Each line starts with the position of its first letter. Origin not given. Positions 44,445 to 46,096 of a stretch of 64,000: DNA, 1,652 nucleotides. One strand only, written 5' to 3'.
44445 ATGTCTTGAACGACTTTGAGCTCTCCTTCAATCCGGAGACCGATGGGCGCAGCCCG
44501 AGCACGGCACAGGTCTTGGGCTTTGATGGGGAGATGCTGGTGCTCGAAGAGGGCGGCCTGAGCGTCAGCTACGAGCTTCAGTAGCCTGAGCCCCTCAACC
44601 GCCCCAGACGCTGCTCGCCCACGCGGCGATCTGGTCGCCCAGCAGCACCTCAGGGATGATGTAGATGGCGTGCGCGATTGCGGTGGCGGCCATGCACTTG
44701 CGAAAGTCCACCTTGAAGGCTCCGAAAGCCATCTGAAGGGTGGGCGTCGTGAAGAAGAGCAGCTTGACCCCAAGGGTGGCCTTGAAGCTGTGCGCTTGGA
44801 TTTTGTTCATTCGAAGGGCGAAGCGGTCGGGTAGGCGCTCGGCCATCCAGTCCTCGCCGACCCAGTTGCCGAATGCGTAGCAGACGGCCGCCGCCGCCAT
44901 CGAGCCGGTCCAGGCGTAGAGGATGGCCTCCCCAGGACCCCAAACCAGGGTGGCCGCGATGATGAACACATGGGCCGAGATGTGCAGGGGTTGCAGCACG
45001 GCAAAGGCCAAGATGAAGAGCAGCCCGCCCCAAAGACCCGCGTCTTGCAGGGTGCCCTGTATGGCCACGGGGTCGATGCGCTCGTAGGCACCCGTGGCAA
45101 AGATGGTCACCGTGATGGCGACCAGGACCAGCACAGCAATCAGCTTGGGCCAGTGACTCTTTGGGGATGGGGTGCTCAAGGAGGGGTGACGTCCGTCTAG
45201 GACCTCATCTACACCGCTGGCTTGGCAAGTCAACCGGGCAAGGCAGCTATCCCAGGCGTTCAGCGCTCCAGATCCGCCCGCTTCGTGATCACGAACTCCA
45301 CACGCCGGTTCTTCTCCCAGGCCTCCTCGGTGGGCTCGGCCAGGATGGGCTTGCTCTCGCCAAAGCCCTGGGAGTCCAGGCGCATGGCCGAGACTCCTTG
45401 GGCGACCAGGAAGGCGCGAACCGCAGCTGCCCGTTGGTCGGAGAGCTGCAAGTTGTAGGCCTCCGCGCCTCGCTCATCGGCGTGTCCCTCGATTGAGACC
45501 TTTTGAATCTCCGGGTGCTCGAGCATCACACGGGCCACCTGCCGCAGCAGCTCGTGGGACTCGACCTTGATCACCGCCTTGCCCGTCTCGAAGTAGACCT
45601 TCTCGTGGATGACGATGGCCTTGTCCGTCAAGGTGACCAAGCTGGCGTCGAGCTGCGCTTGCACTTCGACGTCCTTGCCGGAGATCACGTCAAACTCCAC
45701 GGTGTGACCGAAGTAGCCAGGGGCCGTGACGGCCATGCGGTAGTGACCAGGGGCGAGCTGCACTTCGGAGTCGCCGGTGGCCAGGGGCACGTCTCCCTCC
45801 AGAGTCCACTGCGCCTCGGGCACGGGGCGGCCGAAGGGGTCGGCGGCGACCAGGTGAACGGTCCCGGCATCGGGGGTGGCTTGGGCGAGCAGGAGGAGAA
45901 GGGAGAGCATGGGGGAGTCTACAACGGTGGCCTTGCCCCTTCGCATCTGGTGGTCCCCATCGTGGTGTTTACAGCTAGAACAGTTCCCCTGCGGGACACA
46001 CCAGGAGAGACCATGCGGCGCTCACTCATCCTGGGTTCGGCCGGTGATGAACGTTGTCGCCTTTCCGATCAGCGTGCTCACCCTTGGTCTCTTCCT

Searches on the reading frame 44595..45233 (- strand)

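Call 48: search_protein_families(library=pfam, proteins=[window:44595-45233:-], max_evalue=0.001)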
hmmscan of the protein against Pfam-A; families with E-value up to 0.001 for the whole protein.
window:44595-45233:- (212 aa): 1 family
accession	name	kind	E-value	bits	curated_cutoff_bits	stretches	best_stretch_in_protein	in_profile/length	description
PF09335.16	VTT_dom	-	7.3e-14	52.7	33.9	1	89-200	5-122/123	VTT domain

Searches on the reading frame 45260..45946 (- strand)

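Call 48: search_protein_families(library=pfam, proteins=[window:45260-45946:-], max_evalue=0.001)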
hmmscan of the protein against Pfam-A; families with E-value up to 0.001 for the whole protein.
window:45260-45946:- (228 aa): 1 family
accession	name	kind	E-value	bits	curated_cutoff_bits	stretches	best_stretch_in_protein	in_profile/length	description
PF00691.25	OmpA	-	5e-21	75.3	27.2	1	118-214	1-98/98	OmpA family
